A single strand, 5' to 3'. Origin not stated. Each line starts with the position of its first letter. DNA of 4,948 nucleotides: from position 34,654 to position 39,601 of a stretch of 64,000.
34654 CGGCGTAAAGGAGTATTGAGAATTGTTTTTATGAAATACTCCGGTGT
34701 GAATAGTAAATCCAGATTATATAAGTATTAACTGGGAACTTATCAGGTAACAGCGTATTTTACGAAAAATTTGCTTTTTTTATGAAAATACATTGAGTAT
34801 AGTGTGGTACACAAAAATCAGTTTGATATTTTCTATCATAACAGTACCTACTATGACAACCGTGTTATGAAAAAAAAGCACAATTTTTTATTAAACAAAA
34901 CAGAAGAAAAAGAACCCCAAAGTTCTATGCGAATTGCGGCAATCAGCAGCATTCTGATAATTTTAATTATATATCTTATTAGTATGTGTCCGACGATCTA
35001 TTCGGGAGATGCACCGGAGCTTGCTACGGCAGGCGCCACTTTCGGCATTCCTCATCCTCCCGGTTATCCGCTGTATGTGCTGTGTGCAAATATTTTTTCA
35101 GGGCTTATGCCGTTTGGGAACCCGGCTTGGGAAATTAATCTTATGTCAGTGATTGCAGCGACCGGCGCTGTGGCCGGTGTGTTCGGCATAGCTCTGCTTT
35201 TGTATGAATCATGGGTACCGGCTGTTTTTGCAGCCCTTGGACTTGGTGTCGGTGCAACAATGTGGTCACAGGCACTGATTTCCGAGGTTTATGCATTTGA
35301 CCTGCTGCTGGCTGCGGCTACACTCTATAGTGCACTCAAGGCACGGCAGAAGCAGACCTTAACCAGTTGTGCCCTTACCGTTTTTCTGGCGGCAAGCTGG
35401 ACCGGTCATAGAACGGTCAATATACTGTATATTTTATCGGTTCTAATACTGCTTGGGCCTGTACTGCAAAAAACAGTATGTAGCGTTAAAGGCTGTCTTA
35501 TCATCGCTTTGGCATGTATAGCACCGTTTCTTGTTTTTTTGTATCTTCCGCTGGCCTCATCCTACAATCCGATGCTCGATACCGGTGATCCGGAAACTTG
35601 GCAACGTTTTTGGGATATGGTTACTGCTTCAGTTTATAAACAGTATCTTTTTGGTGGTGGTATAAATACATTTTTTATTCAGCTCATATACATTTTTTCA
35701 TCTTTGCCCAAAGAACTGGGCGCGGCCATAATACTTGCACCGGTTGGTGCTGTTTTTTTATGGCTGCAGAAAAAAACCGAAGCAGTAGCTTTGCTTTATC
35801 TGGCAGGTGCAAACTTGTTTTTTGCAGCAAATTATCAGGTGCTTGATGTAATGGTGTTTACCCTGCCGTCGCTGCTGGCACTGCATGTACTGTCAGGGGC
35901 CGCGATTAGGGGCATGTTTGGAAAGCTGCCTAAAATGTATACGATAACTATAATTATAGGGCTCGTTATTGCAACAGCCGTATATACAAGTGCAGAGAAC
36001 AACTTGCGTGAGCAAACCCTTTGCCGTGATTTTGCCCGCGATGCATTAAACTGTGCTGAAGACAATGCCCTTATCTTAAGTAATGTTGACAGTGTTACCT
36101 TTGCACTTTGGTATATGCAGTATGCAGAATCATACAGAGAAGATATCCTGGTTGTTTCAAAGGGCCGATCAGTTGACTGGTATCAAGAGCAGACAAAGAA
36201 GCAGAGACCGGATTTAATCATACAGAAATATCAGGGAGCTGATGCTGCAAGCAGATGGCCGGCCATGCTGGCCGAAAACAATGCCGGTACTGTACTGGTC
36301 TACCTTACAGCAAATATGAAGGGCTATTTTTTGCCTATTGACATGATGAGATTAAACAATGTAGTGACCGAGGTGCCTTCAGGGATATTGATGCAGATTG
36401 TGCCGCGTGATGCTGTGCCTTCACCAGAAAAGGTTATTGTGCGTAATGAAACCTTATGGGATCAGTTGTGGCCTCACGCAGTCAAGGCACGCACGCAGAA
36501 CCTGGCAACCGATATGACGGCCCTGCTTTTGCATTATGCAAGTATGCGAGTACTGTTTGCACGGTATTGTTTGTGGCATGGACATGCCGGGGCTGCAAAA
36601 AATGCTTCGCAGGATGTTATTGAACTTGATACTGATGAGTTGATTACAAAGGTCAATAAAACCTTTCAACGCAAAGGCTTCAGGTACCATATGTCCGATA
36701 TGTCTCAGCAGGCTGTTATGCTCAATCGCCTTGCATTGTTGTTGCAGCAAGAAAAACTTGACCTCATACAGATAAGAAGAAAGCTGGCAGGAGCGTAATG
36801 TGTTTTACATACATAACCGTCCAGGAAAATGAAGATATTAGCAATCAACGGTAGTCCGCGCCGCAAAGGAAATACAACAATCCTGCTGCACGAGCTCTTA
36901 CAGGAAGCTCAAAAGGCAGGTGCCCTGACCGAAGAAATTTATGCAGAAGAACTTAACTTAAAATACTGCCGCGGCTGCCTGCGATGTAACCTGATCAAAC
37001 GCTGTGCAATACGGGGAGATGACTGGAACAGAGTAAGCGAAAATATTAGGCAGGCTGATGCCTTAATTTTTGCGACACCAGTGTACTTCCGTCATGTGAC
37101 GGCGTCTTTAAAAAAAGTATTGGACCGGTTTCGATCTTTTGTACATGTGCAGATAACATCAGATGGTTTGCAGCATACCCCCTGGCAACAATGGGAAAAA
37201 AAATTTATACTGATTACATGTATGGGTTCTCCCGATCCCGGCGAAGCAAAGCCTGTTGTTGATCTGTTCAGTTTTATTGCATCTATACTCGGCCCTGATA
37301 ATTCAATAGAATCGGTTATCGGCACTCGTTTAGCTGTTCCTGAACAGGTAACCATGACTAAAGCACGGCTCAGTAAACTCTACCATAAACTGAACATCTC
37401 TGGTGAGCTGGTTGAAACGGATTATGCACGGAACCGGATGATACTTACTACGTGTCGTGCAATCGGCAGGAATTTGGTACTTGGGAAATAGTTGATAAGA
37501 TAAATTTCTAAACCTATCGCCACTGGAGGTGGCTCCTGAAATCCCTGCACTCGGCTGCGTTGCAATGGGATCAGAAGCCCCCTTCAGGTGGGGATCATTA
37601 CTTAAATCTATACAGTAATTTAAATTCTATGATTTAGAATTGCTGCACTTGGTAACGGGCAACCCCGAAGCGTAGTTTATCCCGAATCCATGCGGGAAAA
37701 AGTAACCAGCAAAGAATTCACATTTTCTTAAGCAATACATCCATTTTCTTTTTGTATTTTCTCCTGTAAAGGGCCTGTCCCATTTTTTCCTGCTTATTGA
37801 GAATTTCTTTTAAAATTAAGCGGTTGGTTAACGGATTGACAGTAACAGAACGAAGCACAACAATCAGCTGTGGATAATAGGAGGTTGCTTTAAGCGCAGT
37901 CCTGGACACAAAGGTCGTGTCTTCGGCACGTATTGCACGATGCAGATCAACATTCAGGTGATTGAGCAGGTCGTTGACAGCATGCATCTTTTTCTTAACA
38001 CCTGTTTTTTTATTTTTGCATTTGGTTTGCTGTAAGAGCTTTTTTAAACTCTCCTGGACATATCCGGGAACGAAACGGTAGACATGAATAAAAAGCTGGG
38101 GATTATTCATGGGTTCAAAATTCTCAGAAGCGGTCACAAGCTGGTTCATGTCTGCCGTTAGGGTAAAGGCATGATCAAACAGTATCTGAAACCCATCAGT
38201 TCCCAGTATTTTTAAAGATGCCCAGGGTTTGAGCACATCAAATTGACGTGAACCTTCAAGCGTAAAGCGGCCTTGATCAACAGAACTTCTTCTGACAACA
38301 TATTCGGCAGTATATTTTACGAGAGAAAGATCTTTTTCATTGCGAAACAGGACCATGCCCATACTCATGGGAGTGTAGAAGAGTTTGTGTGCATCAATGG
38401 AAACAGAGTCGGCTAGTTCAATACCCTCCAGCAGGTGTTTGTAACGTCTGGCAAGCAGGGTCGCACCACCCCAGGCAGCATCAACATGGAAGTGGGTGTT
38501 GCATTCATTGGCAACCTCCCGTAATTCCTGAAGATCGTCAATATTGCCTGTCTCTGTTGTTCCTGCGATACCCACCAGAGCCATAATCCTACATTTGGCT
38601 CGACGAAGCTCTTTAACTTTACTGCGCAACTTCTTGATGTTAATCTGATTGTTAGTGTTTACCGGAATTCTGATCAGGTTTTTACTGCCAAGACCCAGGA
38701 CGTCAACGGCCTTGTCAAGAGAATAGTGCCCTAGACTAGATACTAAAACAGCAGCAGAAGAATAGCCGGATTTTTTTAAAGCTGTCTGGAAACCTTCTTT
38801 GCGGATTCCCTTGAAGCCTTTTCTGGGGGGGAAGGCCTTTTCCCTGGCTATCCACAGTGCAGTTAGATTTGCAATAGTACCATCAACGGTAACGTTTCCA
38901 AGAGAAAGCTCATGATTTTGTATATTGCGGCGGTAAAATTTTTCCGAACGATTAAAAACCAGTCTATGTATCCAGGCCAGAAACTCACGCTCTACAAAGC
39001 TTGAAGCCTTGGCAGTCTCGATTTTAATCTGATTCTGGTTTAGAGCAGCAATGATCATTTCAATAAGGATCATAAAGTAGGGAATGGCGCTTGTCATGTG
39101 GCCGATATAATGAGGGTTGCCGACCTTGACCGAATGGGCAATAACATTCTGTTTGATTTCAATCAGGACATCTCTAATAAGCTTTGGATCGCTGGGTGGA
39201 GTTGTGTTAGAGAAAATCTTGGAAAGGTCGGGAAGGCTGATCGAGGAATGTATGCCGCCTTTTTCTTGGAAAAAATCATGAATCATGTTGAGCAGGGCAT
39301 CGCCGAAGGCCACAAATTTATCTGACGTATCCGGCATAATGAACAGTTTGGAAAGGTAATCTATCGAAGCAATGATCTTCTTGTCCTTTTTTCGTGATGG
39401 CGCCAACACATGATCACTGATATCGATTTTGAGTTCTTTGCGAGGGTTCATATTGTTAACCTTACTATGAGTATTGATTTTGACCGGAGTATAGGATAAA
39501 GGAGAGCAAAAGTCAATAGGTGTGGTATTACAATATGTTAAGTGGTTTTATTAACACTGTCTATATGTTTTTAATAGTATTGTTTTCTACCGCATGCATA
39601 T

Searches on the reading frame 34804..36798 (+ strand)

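Call 29: search_protein_families(library=pfam, proteins=[window:34804-36798:+], max_evalue=0.00001)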
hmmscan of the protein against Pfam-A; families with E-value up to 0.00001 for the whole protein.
window:34804-36798:+ (664 aa): 1 family
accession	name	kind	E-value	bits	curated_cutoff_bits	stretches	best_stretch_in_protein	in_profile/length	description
PF11028.14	TMEM260-like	-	8.7e-20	71.7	24.2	1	69-216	1-169/179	Protein O-mannosyl-transferase TMEM260-like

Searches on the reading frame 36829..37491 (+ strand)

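Call 29: search_protein_families(library=pfam, proteins=[window:36829-37491:+], max_evalue=0.00001)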
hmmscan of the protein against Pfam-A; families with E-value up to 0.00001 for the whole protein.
window:36829-37491:+ (220 aa): 2 families
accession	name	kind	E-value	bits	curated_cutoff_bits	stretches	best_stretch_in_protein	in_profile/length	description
PF03358.20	FMN_red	-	2.1e-24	86.3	24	1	1-148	1-130/152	NADPH-dependent FMN reductase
PF02525.22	Flavodoxin_2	-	1.5e-12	48.1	27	1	1-136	1-139/198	Flavodoxin-like fold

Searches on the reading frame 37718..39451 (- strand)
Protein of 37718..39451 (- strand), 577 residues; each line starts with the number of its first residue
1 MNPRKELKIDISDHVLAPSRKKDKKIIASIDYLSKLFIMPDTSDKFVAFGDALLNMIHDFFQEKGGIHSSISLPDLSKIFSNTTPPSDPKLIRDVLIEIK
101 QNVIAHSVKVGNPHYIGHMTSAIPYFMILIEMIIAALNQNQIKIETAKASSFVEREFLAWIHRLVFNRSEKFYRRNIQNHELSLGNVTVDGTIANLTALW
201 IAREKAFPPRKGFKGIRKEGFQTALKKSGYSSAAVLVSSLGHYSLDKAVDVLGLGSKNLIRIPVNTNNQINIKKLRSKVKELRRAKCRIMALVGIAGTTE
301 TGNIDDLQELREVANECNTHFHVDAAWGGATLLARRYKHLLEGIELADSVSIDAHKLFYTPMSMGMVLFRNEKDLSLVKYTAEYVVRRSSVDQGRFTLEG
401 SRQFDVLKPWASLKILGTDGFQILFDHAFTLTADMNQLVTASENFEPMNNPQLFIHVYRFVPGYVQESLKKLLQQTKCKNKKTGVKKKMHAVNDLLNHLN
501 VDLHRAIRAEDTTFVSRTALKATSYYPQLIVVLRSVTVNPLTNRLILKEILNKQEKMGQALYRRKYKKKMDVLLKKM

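Call 29: search_protein_families(library=pfam, proteins=[window:37718-39451:-], max_evalue=0.00001)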
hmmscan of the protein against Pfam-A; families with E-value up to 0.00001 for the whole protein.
window:37718-39451:- (577 aa): 1 family
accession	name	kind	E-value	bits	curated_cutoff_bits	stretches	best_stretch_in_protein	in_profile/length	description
PF00282.25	Pyridoxal_deC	-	3.9e-50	171.1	27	1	82-453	9-367/375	Pyridoxal-dependent decarboxylase conserved domain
